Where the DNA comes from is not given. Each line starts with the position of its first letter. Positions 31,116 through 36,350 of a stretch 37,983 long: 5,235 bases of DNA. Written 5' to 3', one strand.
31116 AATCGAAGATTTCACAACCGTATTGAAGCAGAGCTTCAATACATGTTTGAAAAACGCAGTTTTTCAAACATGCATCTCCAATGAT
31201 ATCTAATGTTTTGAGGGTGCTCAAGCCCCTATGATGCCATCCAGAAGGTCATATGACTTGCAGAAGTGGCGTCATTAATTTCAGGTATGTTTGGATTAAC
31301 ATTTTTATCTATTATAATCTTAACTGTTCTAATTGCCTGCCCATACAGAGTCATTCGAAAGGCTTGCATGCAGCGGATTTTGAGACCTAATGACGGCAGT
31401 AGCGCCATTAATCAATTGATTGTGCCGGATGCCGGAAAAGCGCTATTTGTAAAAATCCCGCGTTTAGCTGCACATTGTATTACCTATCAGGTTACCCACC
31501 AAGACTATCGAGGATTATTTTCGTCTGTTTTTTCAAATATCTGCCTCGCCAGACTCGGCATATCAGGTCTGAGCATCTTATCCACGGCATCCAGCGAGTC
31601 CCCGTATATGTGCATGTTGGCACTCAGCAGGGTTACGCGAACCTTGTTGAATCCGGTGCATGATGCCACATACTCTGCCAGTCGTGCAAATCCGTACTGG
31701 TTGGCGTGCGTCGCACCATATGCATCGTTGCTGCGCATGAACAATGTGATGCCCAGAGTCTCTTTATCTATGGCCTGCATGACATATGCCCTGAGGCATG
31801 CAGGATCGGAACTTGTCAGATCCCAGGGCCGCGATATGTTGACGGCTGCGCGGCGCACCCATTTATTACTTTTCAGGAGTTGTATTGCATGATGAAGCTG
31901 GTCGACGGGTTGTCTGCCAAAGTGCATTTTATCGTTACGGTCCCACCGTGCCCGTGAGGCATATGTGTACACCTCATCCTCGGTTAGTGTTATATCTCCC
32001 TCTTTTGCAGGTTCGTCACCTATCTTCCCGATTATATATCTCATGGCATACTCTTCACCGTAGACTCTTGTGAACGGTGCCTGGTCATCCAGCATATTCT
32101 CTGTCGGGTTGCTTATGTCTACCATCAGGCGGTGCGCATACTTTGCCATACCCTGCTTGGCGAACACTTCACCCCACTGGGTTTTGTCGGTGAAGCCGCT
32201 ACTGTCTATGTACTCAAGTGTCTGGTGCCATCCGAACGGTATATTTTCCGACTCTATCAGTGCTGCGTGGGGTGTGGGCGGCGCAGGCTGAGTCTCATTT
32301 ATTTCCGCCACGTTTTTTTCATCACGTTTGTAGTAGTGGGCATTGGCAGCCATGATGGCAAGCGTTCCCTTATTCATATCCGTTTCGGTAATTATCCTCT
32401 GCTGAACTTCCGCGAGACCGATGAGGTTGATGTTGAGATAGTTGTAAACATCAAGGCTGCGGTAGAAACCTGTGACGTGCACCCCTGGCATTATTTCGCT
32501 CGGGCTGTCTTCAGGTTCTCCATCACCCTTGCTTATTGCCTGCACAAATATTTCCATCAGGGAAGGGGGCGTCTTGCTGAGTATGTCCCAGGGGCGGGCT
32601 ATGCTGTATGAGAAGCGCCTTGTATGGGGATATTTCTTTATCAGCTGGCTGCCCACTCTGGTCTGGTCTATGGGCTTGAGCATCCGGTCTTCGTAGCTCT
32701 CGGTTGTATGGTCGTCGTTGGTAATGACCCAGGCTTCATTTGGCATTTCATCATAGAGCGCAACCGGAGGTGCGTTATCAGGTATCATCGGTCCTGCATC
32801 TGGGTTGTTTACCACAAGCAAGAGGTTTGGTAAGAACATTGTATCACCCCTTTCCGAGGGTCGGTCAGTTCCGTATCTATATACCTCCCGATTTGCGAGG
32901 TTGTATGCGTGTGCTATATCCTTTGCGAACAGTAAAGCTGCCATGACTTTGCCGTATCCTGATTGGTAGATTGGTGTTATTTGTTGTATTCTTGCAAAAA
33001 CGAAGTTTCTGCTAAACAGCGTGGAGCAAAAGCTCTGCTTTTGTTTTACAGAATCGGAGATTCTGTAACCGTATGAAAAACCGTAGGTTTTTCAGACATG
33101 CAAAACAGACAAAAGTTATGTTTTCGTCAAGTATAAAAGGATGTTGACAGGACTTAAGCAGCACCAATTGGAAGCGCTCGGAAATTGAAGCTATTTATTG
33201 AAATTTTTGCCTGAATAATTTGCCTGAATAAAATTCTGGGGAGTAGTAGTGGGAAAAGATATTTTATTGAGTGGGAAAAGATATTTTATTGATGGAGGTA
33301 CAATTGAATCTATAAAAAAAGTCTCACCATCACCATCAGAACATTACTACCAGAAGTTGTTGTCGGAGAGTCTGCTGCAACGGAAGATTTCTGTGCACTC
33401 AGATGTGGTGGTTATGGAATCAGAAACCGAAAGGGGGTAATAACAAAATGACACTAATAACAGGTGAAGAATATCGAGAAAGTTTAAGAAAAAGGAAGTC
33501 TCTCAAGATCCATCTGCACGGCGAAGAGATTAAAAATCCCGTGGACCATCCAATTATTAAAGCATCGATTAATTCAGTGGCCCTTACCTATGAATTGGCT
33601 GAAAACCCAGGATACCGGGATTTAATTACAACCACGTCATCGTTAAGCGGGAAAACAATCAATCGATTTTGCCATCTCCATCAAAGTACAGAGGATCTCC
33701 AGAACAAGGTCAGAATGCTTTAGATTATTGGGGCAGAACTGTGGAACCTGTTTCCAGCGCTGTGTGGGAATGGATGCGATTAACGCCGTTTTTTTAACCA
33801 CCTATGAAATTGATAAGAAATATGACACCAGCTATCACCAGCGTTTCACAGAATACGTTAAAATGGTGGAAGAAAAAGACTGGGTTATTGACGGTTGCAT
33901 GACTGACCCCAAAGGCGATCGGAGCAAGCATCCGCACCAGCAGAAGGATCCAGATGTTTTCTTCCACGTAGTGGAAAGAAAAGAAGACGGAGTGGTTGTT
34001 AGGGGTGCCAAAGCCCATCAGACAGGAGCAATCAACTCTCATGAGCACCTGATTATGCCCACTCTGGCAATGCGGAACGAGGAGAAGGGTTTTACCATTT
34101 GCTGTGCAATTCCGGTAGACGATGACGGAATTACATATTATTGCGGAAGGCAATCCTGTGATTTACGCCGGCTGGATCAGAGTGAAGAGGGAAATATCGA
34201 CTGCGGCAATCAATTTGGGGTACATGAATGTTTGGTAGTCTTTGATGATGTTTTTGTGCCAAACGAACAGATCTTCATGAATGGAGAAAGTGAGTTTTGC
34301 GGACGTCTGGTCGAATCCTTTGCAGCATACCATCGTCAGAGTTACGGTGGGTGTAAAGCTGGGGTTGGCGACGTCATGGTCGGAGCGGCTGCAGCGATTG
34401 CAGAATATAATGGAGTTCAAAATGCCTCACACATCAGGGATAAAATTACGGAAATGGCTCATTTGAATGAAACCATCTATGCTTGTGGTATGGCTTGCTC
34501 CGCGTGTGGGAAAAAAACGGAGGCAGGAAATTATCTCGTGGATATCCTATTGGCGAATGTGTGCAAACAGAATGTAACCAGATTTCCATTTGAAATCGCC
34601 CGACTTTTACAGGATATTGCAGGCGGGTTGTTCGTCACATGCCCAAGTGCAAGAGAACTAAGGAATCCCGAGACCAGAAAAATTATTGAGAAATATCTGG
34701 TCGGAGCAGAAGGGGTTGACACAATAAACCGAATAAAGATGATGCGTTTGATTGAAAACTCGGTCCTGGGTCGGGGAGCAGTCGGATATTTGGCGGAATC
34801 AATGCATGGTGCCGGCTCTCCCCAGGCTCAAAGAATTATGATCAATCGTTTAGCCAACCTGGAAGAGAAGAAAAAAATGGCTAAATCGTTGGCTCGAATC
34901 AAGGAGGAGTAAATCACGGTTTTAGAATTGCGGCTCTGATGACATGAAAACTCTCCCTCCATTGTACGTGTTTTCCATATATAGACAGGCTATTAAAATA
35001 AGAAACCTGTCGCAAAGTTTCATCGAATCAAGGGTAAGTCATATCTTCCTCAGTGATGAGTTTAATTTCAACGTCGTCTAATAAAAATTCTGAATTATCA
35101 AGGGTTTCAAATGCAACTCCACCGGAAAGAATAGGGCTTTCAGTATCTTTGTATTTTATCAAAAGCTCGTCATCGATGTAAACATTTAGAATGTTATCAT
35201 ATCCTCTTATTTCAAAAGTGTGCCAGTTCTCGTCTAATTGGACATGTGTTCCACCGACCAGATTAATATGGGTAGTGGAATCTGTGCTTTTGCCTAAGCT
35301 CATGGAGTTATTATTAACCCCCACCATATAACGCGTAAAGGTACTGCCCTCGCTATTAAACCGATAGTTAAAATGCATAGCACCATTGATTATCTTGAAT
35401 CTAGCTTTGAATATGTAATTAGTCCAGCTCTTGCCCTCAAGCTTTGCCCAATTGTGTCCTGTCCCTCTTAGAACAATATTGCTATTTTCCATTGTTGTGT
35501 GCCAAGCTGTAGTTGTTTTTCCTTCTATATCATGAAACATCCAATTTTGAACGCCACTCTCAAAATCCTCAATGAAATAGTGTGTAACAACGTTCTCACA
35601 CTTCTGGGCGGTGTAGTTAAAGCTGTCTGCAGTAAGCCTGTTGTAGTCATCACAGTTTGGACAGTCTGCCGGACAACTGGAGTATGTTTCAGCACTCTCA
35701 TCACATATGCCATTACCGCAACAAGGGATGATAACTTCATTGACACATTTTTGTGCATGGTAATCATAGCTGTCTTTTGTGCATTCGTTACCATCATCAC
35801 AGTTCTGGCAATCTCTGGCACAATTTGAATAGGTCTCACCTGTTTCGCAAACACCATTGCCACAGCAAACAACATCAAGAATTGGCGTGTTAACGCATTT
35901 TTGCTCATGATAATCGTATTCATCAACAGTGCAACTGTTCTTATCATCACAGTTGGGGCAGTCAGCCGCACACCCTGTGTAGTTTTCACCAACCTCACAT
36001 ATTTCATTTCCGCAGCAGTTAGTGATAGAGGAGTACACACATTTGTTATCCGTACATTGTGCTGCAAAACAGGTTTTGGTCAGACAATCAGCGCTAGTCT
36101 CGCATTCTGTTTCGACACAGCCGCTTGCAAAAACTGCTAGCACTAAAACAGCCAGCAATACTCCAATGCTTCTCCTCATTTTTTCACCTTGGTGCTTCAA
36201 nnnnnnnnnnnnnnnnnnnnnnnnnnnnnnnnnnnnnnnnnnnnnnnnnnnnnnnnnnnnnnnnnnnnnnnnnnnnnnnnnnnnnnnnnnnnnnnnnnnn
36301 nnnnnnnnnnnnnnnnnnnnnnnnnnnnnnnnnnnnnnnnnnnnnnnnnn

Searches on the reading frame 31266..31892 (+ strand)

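Call 28: search_protein_families(library=pfam, proteins=[window:31266-31892:+])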
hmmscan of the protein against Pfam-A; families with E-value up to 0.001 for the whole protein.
window:31266-31892:+ (208 aa): 0 families

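Call 72: search_protein_families(library=pfam, proteins=[window:31266-31892:+], max_evalue=1)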
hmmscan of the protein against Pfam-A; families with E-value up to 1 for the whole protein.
window:31266-31892:+ (208 aa): 1 family
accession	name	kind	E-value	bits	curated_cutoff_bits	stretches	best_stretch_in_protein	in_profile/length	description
PF20331.3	DUF6626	-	0.19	12.7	27.3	1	145-200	24-78/96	Family of unknown function (DUF6626)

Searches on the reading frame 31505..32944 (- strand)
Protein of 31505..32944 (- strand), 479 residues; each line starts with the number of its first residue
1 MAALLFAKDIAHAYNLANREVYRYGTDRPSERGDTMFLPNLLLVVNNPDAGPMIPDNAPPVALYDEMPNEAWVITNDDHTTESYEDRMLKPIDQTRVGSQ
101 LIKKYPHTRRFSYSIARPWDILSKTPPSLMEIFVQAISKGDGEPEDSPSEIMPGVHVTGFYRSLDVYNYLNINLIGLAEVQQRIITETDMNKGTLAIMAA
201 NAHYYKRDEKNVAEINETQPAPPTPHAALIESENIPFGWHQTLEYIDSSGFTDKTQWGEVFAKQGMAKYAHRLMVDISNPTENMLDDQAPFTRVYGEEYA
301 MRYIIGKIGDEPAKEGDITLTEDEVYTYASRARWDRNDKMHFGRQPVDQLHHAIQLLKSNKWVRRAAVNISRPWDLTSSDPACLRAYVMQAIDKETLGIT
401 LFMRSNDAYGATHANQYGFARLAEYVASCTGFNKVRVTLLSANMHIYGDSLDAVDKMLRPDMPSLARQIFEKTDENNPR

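Call 13: search_protein_families(library=pfam, proteins=[window:31505-32944:-])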
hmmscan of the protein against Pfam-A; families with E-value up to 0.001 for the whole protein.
window:31505-32944:- (479 aa): 1 family
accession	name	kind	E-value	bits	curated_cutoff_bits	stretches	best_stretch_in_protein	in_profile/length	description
PF00303.24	Thymidylat_synt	-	2.1e-20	73.4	24.3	2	323-461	91-225/266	Thymidylate synthase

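Call 83: search_protein_families(library=ncbifam, proteins=[window:31505-32944:-], max_evalue=0.01)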
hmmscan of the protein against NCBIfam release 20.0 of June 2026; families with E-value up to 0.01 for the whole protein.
window:31505-32944:- (479 aa): 7 families
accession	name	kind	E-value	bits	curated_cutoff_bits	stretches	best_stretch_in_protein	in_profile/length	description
TIGR03283.1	thy_syn_methano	equivalog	1.3e-37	129.3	174.55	2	229-451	2-198/201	thymidylate synthase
NF002495.0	PRK01827.1-1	equivalog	4.8e-11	42.7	327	1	347-475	116-250/279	thymidylate synthase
NF002497.0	PRK01827.1-3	equivalog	9.5e-11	41.5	327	1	326-465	94-227/264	thymidylate synthase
NF002496.0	PRK01827.1-2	equivalog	1.5e-09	37.4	325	1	344-466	160-282/318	thymidylate synthase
TIGR03284.1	thym_sym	equivalog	1.6e-07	30.8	108.35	1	334-467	133-261/296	thymidylate synthase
NF010393.0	PRK13821.1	equivalog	3.2e-06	26.4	576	1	313-459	122-269/323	thymidylate synthase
NF002499.0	PRK01827.1-5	equivalog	0.00016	21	405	0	344-469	106-231/264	thymidylate synthase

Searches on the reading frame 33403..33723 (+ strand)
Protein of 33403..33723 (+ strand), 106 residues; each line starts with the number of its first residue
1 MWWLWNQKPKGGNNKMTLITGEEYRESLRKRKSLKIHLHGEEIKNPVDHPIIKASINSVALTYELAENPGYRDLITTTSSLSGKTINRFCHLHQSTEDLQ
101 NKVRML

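Call 13: search_protein_families(library=pfam, proteins=[window:33403-33723:+])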
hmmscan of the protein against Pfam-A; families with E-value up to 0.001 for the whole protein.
window:33403-33723:+ (106 aa): 1 family
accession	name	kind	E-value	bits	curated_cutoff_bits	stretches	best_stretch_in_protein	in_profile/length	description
PF11794.13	HpaB_N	-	3.1e-25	89.7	35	1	20-105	1-85/270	4-hydroxyphenylacetate 3-hydroxylase N terminal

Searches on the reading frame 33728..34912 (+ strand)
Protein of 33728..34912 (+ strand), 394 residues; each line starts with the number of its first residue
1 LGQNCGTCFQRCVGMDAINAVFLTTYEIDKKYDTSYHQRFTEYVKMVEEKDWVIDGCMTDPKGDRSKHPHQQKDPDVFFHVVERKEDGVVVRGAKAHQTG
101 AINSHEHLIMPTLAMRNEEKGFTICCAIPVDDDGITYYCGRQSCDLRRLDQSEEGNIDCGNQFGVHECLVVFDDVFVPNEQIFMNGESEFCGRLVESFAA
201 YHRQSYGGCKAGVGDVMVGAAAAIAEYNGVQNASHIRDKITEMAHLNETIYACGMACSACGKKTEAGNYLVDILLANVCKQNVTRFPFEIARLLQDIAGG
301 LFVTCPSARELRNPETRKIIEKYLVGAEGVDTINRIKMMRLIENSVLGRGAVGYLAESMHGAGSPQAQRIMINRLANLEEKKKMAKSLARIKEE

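Call 13: search_protein_families(library=pfam, proteins=[window:33728-34912:+])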
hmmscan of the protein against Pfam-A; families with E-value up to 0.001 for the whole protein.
window:33728-34912:+ (394 aa): 2 families
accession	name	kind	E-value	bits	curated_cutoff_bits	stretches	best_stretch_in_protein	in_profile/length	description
PF03241.18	HpaB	-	1.4e-74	250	25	1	191-389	1-201/202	4-hydroxyphenylacetate 3-hydroxylase C terminal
PF11794.13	HpaB_N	-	2.7e-65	221.1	35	1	2-184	90-270/270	4-hydroxyphenylacetate 3-hydroxylase N terminal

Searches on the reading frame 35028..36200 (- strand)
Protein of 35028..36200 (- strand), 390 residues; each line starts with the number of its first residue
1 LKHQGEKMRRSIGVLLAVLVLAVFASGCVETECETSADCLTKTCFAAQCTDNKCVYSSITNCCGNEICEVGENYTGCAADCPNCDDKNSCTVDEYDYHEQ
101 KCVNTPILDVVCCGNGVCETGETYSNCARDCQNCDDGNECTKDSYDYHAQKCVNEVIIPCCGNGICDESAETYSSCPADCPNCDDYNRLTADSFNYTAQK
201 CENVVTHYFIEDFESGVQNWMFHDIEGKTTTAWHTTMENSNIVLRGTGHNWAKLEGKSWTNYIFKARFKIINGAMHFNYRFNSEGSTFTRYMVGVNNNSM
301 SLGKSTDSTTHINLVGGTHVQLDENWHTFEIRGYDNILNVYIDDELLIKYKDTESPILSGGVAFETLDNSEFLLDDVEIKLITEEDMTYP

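Call 28: search_protein_families(library=pfam, proteins=[window:35028-36200:-])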
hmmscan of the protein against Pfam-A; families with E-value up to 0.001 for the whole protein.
window:35028-36200:- (390 aa): 1 family
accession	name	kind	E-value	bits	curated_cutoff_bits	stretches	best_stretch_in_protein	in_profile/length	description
PF06439.18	3keto-disac_hyd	-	0.00017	22.1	26.8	1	226-357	7-158/187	3-keto-disaccharide hydrolase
